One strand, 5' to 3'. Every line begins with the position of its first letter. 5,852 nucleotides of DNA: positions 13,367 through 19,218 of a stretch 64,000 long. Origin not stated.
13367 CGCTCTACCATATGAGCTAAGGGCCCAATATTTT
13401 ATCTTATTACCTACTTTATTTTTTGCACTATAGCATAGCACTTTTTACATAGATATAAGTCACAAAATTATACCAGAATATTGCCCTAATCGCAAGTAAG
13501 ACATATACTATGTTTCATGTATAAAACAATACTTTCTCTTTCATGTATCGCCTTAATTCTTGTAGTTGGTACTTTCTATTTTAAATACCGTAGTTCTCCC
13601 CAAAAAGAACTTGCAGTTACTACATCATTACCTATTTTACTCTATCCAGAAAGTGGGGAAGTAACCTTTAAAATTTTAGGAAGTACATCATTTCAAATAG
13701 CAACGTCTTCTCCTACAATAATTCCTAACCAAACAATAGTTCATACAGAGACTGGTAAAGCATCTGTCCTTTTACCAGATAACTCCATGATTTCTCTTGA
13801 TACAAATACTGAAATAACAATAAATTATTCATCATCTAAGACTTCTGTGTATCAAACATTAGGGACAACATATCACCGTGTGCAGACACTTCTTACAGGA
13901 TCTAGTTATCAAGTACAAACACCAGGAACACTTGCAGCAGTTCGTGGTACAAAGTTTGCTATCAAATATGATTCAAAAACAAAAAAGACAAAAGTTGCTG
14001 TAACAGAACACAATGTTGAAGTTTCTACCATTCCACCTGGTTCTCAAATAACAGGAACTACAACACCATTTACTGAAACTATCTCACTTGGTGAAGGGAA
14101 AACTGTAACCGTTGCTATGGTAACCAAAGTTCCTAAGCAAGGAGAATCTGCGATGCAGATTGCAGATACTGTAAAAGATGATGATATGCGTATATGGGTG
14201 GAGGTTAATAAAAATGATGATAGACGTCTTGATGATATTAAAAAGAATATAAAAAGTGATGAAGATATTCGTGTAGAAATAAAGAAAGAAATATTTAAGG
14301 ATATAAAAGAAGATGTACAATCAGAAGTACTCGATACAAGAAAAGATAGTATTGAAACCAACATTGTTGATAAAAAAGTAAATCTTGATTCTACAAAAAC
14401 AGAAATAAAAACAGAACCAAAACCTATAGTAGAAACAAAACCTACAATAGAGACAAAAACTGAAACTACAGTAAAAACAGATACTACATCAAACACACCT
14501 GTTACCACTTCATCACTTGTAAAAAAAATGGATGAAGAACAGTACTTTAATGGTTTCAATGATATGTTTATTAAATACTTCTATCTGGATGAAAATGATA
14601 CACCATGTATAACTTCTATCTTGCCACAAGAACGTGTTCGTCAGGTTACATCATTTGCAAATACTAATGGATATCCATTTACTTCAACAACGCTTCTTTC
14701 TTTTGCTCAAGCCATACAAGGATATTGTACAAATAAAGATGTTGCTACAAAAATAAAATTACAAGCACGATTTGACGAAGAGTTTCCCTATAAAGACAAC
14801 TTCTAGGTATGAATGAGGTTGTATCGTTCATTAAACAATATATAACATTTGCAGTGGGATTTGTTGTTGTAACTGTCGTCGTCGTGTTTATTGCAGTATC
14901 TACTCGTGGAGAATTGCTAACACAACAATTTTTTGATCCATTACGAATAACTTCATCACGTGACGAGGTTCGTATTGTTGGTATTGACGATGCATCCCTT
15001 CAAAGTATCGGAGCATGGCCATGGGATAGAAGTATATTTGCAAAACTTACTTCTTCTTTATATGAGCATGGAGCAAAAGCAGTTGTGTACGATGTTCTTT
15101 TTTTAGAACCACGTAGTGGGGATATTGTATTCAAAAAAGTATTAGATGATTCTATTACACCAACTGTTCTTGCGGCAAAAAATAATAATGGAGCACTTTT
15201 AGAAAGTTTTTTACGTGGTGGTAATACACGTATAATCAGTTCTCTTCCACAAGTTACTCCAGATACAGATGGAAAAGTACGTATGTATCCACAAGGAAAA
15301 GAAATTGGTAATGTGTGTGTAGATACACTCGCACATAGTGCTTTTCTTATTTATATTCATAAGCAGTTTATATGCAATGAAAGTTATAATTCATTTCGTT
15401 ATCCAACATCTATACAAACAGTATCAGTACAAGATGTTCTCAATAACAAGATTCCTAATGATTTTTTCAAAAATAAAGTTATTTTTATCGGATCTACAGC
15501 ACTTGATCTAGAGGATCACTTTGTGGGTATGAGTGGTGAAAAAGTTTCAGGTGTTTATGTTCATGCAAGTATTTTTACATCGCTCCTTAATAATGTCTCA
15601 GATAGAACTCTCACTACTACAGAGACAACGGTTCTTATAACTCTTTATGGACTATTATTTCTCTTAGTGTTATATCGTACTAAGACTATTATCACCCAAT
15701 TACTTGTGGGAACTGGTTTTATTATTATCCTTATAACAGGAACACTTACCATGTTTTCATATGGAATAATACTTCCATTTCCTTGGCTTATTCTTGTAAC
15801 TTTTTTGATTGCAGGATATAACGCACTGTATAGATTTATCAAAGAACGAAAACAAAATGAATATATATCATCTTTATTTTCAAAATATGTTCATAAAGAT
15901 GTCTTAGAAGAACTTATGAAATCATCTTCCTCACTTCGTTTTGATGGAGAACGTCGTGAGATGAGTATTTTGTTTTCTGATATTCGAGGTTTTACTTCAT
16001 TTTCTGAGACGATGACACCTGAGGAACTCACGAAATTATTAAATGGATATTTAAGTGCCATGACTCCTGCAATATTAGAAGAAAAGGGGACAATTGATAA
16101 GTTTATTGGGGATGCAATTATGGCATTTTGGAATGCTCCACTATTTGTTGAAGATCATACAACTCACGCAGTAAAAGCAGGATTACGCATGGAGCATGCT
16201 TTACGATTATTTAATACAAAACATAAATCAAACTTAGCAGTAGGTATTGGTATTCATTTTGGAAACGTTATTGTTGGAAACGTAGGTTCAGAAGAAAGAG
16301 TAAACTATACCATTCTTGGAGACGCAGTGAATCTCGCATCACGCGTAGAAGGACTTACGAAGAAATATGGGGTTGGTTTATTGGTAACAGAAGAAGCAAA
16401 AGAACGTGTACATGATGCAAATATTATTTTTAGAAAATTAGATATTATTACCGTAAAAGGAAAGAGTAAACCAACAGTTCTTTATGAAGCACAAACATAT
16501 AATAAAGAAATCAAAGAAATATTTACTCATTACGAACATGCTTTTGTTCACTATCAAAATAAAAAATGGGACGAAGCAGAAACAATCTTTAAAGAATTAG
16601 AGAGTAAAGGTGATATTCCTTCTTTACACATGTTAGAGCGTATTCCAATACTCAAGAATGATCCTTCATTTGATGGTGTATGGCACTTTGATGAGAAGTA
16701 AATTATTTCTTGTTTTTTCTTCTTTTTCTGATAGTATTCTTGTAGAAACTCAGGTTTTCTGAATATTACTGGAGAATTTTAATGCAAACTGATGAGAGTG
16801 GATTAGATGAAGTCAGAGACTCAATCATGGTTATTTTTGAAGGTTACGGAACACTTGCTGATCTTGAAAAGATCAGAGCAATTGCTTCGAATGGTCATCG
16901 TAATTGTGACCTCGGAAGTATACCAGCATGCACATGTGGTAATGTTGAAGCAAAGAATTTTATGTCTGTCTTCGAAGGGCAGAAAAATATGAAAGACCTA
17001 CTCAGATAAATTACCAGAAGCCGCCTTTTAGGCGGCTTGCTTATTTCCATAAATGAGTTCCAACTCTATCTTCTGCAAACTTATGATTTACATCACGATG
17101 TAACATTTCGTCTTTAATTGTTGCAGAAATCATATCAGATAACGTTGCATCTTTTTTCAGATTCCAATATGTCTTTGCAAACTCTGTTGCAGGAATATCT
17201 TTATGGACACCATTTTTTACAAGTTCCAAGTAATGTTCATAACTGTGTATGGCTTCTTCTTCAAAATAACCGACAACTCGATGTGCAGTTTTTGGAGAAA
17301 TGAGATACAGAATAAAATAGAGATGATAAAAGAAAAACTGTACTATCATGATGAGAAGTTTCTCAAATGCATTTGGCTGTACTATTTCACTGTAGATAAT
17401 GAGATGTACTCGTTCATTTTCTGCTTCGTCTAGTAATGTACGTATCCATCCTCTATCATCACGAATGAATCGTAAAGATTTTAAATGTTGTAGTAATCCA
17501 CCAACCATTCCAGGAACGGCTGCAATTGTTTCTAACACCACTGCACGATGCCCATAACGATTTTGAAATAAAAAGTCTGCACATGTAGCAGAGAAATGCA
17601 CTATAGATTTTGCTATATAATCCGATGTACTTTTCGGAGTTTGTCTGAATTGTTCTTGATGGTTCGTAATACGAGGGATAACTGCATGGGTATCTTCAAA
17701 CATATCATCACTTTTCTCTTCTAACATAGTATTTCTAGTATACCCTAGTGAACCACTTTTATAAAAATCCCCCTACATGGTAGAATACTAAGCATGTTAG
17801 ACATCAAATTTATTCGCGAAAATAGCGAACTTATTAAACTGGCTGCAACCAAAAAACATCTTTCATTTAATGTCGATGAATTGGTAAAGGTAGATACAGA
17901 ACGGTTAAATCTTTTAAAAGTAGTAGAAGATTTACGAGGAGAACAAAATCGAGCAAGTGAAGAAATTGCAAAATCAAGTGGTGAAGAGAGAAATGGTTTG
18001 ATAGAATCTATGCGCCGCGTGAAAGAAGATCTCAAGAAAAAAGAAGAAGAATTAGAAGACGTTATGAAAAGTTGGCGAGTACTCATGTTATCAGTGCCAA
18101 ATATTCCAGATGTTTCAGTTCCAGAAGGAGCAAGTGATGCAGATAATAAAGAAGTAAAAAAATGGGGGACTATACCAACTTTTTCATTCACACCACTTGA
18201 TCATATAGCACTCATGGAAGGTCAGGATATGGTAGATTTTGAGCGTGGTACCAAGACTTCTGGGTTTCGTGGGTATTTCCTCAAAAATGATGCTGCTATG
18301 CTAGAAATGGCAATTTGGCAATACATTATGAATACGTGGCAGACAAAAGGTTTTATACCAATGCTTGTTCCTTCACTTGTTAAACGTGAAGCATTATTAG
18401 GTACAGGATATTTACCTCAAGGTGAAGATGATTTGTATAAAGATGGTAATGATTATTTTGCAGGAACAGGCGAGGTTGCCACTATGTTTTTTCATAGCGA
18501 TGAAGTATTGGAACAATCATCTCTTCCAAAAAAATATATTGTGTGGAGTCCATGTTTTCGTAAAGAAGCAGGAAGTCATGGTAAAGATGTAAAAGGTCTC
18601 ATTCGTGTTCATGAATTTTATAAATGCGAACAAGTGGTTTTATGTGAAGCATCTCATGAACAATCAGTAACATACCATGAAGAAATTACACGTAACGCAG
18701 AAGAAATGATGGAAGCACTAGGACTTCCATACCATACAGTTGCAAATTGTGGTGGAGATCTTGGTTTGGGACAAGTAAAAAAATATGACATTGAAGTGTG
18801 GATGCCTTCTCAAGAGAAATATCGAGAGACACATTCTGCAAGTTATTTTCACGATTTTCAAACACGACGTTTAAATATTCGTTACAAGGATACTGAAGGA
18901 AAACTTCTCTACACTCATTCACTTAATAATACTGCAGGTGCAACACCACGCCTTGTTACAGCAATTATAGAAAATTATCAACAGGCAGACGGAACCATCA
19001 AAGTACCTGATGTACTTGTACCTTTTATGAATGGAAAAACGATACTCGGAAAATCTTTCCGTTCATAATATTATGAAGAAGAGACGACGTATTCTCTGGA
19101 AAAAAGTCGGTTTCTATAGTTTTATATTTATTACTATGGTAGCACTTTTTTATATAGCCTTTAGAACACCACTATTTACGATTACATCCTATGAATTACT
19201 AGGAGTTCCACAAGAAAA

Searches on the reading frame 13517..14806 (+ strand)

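Call 87: search_protein_families(library=pfam, proteins=[window:13517-14806:+], max_evalue=0.001)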
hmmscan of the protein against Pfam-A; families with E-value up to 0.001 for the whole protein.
window:13517-14806:+ (429 aa): 1 family
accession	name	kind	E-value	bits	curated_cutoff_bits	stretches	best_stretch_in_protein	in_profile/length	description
PF04773.18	FecR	-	2.8e-12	47.4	24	1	76-167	5-96/97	FecR protein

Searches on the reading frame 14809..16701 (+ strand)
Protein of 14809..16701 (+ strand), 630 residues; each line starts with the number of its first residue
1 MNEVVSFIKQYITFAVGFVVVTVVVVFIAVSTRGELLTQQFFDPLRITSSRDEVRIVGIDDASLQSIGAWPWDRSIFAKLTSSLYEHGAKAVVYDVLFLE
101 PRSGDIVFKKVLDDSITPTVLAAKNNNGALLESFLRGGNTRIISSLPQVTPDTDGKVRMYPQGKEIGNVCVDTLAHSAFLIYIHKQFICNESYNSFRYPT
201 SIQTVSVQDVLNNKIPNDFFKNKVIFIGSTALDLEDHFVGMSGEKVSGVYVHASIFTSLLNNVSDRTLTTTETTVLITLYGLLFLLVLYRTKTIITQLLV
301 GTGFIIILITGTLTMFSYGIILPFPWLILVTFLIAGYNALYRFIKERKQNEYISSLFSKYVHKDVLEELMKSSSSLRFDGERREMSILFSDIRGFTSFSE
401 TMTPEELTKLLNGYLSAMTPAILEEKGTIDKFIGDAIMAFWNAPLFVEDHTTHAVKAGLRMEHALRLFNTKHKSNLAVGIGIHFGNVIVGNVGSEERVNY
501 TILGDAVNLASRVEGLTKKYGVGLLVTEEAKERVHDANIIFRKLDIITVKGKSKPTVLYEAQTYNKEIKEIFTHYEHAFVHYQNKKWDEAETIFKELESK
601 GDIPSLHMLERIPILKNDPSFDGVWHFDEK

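Call 87: search_protein_families(library=pfam, proteins=[window:14809-16701:+], max_evalue=0.001)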
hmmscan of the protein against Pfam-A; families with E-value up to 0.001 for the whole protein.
window:14809-16701:+ (630 aa): 2 families
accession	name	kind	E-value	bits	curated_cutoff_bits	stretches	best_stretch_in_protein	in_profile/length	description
PF05226.16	CHASE2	-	3.1e-36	125.7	26.3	1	22-285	2-254/257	CHASE2 domain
PF00211.25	Guanylate_cyc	-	5.1e-27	95.1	21.9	1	383-556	7-177/183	Adenylate and Guanylate cyclase catalytic domain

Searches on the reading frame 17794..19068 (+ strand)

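Call 88: search_protein_families(library=pfam, proteins=[window:17794-19068:+], max_evalue=0.001)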
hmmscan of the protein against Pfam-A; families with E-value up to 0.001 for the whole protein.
window:17794-19068:+ (424 aa): 2 families
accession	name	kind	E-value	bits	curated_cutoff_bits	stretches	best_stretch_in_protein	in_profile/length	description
PF00587.30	tRNA-synt_2b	-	2.9e-31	109.3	29.3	1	223-395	14-179/179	tRNA synthetase class II core domain (G, H, P, S and T)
PF02403.27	Seryl_tRNA_N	-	1.9e-21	76.7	28.2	1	1-105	1-108/108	Seryl-tRNA synthetase N-terminal domain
